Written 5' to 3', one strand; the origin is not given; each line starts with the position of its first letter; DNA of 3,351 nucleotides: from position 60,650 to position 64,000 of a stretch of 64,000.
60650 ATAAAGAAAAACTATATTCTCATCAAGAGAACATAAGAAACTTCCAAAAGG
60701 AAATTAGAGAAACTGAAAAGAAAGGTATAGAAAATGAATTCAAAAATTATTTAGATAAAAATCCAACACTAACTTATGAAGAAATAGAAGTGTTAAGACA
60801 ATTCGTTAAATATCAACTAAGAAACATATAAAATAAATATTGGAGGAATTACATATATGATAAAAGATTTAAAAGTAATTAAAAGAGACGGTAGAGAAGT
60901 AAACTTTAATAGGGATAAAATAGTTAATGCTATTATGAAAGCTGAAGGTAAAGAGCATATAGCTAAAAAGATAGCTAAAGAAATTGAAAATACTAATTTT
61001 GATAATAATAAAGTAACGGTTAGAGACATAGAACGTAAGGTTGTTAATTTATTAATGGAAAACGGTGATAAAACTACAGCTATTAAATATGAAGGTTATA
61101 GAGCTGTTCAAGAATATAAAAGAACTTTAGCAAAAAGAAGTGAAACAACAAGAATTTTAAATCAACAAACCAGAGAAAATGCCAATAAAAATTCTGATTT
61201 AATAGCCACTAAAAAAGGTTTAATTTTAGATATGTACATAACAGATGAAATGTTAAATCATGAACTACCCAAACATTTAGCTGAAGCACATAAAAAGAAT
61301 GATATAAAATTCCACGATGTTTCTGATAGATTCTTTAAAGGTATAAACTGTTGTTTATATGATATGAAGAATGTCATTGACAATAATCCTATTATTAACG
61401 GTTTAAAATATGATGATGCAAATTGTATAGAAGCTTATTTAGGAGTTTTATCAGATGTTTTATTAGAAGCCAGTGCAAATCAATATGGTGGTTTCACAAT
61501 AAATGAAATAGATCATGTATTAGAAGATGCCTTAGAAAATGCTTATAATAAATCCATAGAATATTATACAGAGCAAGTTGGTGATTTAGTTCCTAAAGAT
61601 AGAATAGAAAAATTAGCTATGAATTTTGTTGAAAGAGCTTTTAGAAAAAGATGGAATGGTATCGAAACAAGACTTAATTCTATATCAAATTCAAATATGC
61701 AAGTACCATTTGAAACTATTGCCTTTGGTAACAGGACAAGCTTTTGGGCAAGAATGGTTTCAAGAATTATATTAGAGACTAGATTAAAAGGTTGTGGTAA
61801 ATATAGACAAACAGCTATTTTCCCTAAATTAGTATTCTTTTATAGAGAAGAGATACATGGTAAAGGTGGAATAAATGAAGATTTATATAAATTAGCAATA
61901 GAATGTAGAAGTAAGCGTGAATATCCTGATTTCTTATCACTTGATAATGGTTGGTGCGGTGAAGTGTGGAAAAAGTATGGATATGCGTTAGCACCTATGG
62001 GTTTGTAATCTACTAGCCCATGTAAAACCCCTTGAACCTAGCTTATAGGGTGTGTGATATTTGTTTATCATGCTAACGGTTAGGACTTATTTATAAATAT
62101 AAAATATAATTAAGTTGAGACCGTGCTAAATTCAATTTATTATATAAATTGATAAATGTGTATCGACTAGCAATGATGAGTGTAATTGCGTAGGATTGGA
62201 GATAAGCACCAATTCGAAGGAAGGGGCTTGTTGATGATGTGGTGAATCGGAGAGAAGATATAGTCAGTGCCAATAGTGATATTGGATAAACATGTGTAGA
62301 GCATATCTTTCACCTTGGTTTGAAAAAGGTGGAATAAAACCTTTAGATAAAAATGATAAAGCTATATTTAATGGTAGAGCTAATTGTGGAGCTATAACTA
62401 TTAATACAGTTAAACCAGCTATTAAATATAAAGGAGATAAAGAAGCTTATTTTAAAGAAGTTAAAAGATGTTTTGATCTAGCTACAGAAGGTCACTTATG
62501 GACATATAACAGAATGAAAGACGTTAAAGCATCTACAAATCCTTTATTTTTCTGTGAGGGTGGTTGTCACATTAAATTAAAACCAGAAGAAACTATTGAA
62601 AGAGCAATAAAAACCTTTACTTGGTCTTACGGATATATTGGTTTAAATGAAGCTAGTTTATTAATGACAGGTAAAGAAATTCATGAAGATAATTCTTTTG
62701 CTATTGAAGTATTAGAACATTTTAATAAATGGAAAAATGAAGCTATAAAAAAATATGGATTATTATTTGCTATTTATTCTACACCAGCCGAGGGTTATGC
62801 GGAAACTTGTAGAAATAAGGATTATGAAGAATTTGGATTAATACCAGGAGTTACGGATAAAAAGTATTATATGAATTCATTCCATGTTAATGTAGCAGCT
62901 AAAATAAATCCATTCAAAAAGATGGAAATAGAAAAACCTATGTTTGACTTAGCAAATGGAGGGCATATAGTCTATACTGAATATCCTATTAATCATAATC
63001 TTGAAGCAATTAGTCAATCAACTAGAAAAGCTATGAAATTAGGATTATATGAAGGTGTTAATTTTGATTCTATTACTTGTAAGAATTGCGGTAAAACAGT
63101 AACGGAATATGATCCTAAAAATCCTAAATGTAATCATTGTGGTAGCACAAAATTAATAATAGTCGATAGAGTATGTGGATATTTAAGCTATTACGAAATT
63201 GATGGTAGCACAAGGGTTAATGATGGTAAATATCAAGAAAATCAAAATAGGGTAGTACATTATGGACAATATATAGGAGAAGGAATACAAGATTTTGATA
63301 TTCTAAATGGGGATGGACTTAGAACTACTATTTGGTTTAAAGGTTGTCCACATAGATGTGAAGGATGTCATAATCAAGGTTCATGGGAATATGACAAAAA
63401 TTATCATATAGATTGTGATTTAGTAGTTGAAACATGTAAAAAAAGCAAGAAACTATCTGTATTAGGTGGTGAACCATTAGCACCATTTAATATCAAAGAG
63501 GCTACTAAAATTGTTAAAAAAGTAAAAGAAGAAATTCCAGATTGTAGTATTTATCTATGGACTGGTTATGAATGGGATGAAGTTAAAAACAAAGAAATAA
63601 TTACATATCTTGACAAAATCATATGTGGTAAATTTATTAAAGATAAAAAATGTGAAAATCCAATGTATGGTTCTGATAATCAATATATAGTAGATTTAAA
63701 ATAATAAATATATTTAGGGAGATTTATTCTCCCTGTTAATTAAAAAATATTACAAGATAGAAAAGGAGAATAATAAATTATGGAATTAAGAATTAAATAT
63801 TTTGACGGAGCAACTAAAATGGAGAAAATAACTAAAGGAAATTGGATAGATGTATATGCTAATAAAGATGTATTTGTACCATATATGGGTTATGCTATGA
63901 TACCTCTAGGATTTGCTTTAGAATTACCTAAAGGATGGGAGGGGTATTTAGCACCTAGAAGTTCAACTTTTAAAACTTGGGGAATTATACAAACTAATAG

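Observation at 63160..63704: Glycyl-radical enzyme and its radical-SAM activase fused in one reading frame (NrdD-NrdG)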

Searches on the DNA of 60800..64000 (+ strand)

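Call 5: search_dna_similar(query=window:60800-64000:+, collection=phages, mode=distant)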
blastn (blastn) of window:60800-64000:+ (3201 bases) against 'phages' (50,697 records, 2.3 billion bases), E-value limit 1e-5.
Records with a match: 40; places in all: 40; records where one place covers at least 80% of the query: 0.
Best place of each record, by identity: 80-90% 4; 60-80% 36.
By first word of the organism name: Clostridium 32; Fusobacterium 5; Lactococcus 2; Proteus 1.
By host as written in the record: Clostridium sporogenes ATCC-15579 30; Clostridium sporogenes 2; Lactococcus lactis strain ML8 2; Fusobacterium nucleatum ATCC 10953 2; Fusobacterium nucleatum 2; Proteus mirabilis HLJP-1 1; Fusobacterium sp. 1.
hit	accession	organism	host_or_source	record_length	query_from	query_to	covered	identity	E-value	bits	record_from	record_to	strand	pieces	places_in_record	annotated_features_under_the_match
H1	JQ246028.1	Clostridium phage phi8074-B1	Clostridium sporogenes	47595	969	2209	17%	69.7%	5e-36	223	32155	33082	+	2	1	putative anaerobic ribonucleoside-triphosphate reductase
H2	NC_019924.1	Clostridium phage phi8074-B1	Clostridium sporogenes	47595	969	2209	17%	69.7%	5e-36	223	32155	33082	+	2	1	NrdD-like anaerobic ribonucleotide reductase large subunit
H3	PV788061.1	Clostridium phage CS01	Clostridium sporogenes ATCC-15579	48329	969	2108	17%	70.2%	3e-38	237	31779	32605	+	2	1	anaerobic ribonucleoside reductase large subunit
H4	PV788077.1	Clostridium phage CS25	Clostridium sporogenes ATCC-15579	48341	969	2108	17%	70.2%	3e-38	237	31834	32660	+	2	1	anaerobic ribonucleoside reductase large subunit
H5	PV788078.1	Clostridium phage CS27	Clostridium sporogenes ATCC-15579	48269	969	2108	17%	70.2%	3e-38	237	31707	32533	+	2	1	anaerobic ribonucleoside reductase large subunit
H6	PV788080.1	Clostridium phage CS29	Clostridium sporogenes ATCC-15579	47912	969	2108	17%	70.2%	3e-38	237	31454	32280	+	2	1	anaerobic ribonucleoside reductase large subunit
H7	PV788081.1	Clostridium phage CS30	Clostridium sporogenes ATCC-15579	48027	969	2108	17%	70.2%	3e-38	237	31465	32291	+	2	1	anaerobic ribonucleoside reductase large subunit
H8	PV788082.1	Clostridium phage CS31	Clostridium sporogenes ATCC-15579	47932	969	2108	17%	70.2%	3e-38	237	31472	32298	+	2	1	anaerobic ribonucleoside reductase large subunit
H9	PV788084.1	Clostridium phage CS33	Clostridium sporogenes ATCC-15579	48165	969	2108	17%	70.2%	3e-38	237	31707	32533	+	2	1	anaerobic ribonucleoside reductase large subunit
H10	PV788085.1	Clostridium phage CS35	Clostridium sporogenes ATCC-15579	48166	969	2108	17%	70.2%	3e-38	237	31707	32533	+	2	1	anaerobic ribonucleoside reductase large subunit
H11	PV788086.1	Clostridium phage CS36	Clostridium sporogenes ATCC-15579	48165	969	2108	17%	70.2%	3e-38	237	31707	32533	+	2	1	anaerobic ribonucleoside reductase large subunit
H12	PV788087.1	Clostridium phage CS37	Clostridium sporogenes ATCC-15579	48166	969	2108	17%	70.2%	3e-38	237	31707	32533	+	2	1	anaerobic ribonucleoside reductase large subunit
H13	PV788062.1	Clostridium phage CS02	Clostridium sporogenes ATCC-15579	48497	969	2108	17%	70.0%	1e-36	232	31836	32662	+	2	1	anaerobic ribonucleoside reductase large subunit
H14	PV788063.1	Clostridium phage CS03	Clostridium sporogenes ATCC-15579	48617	969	2108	17%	70.0%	1e-36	232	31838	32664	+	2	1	anaerobic ribonucleoside reductase large subunit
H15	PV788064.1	Clostridium phage CS04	Clostridium sporogenes ATCC-15579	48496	969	2108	17%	70.0%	1e-36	232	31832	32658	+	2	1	anaerobic ribonucleoside reductase large subunit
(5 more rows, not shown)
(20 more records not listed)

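Call 33: get_annotated_region(hit=H2, flank=3500)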
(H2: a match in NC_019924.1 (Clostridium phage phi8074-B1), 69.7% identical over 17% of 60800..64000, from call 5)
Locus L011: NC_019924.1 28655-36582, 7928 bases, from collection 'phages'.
description: Clostridium phage phi8074-B1, complete genome.
organism: Clostridium phage phi8074-B1 (NCBI taxid 1147137)
taxonomy: Viruses; Duplodnaviria; Heunggongvirae; Uroviricota; Caudoviricetes
host: Clostridium sporogenes; source: -; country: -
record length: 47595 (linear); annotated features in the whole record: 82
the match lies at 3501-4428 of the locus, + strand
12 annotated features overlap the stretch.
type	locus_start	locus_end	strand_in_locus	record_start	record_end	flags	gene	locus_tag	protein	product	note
CDS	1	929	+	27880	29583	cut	-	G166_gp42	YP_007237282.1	DarB-like antirestriction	-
CDS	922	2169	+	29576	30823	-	-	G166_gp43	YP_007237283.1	DnaB-like replicative helicase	-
CDS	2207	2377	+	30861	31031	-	-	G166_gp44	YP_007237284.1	host RecBCD nuclease inhibitor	-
CDS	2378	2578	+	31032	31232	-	-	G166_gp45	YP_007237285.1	hypothetical protein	-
CDS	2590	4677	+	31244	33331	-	-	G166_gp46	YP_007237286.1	NrdD-like anaerobic ribonucleotide reductase large subunit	-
CDS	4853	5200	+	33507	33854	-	-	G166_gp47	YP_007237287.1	DNA ligase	-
CDS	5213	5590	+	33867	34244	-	-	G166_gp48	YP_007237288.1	hypothetical protein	-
CDS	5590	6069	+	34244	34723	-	-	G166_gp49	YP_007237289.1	anaerobic ribonucleotide reductase small subunit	-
CDS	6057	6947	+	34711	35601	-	-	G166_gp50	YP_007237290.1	DNA primase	-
CDS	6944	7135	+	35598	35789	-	-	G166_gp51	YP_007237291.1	hypothetical protein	-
CDS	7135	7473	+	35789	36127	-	-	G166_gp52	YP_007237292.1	hypothetical protein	-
CDS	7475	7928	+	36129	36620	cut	-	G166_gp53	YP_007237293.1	hypothetical protein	-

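Call 54: search_dna_similar(query=window:62003-62294:+, collection=phages, mode=distant, max_evalue=0.01, max_rows=30)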
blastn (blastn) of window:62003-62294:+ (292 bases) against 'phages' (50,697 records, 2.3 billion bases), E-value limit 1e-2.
Records with a match: 6; places in all: 6; records where one place covers at least 80% of the query: 0.
Best place of each record, by identity: 80-90% 3; 60-80% 3.
By first word of the organism name: Lactococcus 2; Enterococcus 2; Clostridium 1; Bacillus 1.
By host as written in the record: Lactococcus lactis strain ML8 2; Enterococcus faecalis 2; Clostridium_AP sp000509125 DA266 1; Bacillus australimaris sKR4M-27 1.
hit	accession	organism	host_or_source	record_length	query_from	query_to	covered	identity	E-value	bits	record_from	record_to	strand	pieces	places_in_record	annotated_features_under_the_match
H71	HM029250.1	Lactococcus phage 949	Lactococcus lactis strain ML8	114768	12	182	59%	70.2%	1e-6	60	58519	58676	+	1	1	none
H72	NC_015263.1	Lactococcus phage 949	Lactococcus lactis strain ML8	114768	12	182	59%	70.2%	1e-6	60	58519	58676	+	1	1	none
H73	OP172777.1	Clostridium phage CS266P3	Clostridium_AP sp000509125 DA266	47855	147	217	24%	78.1%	5e-4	50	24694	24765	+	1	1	DNA endonuclease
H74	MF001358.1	Enterococcus phage EF1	Enterococcus faecalis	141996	253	290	13%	89.5%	2e-4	52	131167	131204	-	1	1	none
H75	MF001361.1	Enterococcus phage EF5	Enterococcus faecalis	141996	253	290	13%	89.5%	2e-4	52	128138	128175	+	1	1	none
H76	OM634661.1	Bacillus phage vB_BauM_KLEB27-3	Bacillus australimaris sKR4M-27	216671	250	287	13%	86.8%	7e-3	47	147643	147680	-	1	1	none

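Call 55: get_annotated_region(hit=H72, flank=3500)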
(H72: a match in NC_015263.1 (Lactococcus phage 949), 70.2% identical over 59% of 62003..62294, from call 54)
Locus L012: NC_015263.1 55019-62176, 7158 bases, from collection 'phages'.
description: Lactococcus phage 949, complete genome.
organism: Lactococcus phage 949 (NCBI taxid 881953)
taxonomy: Viruses; Duplodnaviria; Heunggongvirae; Uroviricota; Caudoviricetes; Audreyjarvisvirus; Audreyjarvisvirus av949
host: Lactococcus lactis strain ML8; source: -; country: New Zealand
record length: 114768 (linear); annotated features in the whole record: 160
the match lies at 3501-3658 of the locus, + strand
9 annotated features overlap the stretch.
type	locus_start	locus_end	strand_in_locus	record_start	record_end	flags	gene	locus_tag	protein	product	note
CDS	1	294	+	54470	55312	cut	-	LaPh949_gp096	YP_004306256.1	DNA methyltransferase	ORF96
CDS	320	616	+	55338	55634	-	-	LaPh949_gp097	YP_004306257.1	hypothetical protein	ORF97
CDS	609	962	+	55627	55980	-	-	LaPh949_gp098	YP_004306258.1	hypothetical protein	ORF98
CDS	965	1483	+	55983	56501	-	-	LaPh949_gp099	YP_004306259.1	nucleoside 2-deoxyribosyltransferase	ORF99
CDS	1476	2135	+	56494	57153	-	-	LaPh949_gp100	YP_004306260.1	PnuC-like nicotinamide mononucleotide transport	ORF100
CDS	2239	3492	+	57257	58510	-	-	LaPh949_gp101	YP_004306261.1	putative anaerobic ribonucleoside triphosphate reductase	ORF101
CDS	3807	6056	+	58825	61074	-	-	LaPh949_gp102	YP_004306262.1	anaerobic ribonucleoside reductase large subunit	ORF102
CDS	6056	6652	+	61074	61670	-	-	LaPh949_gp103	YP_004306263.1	anaerobic ribonucleotide reductase small subunit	ORF103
CDS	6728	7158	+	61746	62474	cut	-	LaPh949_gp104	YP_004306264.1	HNH endonuclease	ORF104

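Call 97: search_rna_families(sources=[L020, L012], threshold=evalue, max_evalue=1)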
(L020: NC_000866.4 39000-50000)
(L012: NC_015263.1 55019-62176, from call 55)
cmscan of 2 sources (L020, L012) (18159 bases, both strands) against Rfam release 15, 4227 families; matches with E-value up to 1: 2.
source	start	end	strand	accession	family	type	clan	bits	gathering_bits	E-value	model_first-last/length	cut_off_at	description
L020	6653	6884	-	RF00028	Intron_gpI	Intron;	-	105.3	50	7.9e-27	1-253/253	no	Group I catalytic intron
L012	3480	3775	+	RF00028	Intron_gpI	Intron;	-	41.6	50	9.5e-08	1-253/253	no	Group I catalytic intron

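Call 98: search_rna_families(source=window, start=61980, end=62320, threshold=evalue, max_evalue=10, show_alignments=1)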
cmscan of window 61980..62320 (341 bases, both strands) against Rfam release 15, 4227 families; matches with E-value up to 10: 9.
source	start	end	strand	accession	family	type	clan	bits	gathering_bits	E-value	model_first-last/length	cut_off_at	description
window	62014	62108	+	RF01717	PhotoRC-II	Cis-reg;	-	18.9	39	1.2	1-96/96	no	PhotoRC-II RNA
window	61995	62286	+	RF00028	Intron_gpI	Intron;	-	18.4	50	0.016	1-253/253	no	Group I catalytic intron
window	62170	62229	+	RF00270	SNORD61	Gene; snRNA; snoRNA; CD-box;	CL00067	18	43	4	1-72/72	no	Small nucleolar RNA SNORD61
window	62131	62200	+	RF00134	snoZ196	Gene; snRNA; snoRNA; CD-box;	CL00054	17.1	55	8.8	1-84/84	no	Small nucleolar RNA Z196/R39/R59 family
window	62168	62209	+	RF00288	snoZ30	Gene; snRNA; snoRNA; CD-box;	-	15.8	50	1.9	1-97/97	no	Z30 small nucleolar RNA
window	62169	62189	+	RF01307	sR55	Gene; snRNA; snoRNA; CD-box;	-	11.9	35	3.9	1-65/65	no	Small nucleolar RNA sR55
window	62117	62190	+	RF01848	ACEA_U3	Gene; snRNA; snoRNA; CD-box;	CL00100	11.6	55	6.5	1-209/209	no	ACEA small nucleolar RNA U3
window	62170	62235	+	RF01304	sR5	Gene; snRNA; snoRNA; CD-box;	-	11.1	40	4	1-53/53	no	Small nucleolar RNA sR5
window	62169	62236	+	RF01136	sR28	Gene; snRNA; snoRNA; CD-box;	-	9.7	39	4.1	1-55/55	no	Small nucleolar RNA sR28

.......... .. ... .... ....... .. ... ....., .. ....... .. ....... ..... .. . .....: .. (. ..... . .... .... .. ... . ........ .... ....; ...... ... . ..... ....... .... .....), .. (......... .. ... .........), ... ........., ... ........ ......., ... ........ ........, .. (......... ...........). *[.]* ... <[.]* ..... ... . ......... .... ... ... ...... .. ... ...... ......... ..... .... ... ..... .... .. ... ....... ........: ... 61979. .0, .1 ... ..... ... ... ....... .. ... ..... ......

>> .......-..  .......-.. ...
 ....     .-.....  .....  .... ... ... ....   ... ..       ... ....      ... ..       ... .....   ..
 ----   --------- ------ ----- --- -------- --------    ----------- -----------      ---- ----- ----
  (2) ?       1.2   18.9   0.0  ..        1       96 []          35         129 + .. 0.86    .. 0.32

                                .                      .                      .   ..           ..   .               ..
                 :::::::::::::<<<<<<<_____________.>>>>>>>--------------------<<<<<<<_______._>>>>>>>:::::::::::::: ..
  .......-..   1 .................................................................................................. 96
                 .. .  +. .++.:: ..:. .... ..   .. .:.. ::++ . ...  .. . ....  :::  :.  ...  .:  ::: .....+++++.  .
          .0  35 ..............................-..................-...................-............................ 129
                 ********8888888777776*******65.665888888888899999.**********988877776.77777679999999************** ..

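Call 99: search_rna_families(sources=[L002, L003, L005, L006, L007, L009], threshold=evalue, max_evalue=1)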
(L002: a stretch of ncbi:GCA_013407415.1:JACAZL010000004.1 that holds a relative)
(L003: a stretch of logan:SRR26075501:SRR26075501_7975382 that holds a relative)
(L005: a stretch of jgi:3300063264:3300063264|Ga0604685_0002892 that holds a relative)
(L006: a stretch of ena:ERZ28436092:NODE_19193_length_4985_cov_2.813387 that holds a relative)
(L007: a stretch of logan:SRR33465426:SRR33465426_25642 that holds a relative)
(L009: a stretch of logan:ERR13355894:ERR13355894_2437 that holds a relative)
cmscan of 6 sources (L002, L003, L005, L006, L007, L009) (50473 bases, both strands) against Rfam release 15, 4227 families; matches with E-value up to 1: 1.
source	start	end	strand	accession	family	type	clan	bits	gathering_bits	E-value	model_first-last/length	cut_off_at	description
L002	1859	1917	+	RF00211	SNORD35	Gene; snRNA; snoRNA; CD-box;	CL00056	25.5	36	0.16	1-88/88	no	Small nucleolar RNA SNORD35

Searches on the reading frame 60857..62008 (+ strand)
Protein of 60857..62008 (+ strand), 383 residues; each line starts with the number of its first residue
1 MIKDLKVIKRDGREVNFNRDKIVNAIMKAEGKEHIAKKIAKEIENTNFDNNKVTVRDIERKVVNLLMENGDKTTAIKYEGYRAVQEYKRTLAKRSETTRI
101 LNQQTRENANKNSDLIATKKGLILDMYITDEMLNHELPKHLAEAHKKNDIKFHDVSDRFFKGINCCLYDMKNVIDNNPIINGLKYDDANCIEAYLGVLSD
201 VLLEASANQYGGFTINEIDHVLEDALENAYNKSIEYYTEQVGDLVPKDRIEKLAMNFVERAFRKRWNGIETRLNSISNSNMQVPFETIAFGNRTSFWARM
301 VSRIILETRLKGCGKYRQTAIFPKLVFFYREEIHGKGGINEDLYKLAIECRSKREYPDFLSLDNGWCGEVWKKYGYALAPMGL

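Call 3: search_protein_families(library=pfam, proteins=[window:60857-62008:+], max_evalue=0.01)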
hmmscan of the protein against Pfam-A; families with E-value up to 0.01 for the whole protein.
window:60857-62008:+ (383 aa): 2 families
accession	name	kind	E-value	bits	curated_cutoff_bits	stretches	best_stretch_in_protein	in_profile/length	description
PF13597.11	NRDD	-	4.4e-32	111.9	26.2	1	107-364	1-245/562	Anaerobic ribonucleoside-triphosphate reductase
PF03477.21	ATP-cone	-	7.1e-17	62.2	25.8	1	6-84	2-85/88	ATP cone domain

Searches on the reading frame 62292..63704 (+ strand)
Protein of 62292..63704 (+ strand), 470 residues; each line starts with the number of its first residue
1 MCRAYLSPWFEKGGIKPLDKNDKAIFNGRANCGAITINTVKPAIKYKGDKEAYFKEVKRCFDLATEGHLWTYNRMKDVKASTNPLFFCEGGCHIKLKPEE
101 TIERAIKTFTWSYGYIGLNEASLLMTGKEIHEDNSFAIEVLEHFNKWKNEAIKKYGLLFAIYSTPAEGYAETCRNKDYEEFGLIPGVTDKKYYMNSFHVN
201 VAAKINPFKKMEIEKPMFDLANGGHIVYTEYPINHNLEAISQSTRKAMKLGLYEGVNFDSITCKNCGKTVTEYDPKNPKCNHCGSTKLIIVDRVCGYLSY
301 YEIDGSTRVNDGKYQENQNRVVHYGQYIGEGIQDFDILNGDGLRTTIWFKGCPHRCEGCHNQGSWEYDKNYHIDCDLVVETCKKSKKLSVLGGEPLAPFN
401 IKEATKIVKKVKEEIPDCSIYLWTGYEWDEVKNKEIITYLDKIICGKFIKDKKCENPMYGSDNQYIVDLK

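Call 3: search_protein_families(library=pfam, proteins=[window:62292-63704:+], max_evalue=0.01)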
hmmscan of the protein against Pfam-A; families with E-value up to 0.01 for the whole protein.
window:62292-63704:+ (470 aa): 5 families
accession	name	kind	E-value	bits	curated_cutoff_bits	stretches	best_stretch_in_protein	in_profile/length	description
PF13597.11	NRDD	-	5.5e-64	217.2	26.2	1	2-323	264-562/562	Anaerobic ribonucleoside-triphosphate reductase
PF13353.11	Fer4_12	-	1e-29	104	22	1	338-466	1-136/137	4Fe-4S single cluster domain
PF04055.27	Radical_SAM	-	5.1e-05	23.9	29.5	1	348-414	3-76/166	Radical SAM superfamily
PF01228.26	Gly_radical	-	0.00022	22.1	22.2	1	202-301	2-105/106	Glycine radical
PF24585.1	YunG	-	0.0071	16.9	27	0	266-304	18-57/116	YunG protein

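Call 63: find_related_loci(query=A1, collection=genome_contigs, flank=3000)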
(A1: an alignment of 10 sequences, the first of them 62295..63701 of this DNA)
Query A1 (469 aa) in genome_contigs; peptide patterns used: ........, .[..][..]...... (x = any residue, [..] = any of these).
32 stretches matched a pattern, but none encodes a relative of the query by tblastn (E <= 1e-3).

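Call 64: find_related_loci(query=A1, collection=viral_contigs, flank=3000)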
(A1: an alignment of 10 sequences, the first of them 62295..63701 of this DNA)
Query A1 (469 aa) in viral_contigs; peptide patterns used: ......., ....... (x = any residue, [..] = any of these).
20 stretches matched a pattern; 7 encode a relative of the query (tblastn E <= 1e-3); 7 distinct loci.
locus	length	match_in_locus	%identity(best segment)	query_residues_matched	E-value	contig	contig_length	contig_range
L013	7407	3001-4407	99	1-469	0e+0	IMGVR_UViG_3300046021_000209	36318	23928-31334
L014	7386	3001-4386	71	1-468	0e+0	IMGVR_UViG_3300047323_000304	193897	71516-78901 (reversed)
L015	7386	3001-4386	69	1-468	0e+0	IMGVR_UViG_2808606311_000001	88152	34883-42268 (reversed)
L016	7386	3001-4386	69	1-468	0e+0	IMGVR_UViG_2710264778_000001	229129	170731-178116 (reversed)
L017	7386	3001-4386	69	1-468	0e+0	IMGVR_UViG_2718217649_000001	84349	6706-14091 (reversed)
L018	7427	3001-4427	60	1-469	2e-139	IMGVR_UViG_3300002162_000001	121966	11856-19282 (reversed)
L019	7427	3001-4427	60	1-469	2e-139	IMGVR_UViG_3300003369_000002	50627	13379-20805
